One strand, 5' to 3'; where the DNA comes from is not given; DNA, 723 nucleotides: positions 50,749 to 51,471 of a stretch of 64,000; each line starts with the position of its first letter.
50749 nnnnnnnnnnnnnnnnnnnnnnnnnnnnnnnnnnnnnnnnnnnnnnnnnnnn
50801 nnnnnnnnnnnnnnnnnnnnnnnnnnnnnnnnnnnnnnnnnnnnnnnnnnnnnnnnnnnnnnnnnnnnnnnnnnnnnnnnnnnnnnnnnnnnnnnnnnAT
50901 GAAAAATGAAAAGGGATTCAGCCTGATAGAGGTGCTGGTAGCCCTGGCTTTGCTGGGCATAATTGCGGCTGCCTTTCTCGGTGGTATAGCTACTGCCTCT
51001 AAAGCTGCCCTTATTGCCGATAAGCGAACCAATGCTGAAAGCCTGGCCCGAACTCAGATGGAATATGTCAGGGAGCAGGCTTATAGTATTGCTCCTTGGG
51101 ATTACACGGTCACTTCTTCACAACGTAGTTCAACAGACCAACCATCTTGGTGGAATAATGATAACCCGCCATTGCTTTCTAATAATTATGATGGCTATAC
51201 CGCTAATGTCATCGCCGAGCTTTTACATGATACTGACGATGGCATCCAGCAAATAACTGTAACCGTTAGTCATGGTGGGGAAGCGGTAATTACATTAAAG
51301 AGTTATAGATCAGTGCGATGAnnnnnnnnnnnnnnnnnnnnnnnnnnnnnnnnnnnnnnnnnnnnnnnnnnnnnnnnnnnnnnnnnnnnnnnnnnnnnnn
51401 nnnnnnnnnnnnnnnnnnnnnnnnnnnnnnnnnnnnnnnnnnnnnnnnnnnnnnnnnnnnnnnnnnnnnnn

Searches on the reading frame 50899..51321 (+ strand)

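Call 5: search_protein_families(library=pfam, proteins=[window:50899-51321:+], max_evalue=0.01)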
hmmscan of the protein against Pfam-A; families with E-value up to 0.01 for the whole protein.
window:50899-51321:+ (140 aa): 1 family
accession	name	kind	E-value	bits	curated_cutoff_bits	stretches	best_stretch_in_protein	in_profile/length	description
PF07963.17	N_methyl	-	4.3e-10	39.2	21.2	1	1-26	1-26/27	Prokaryotic N-terminal methylation motif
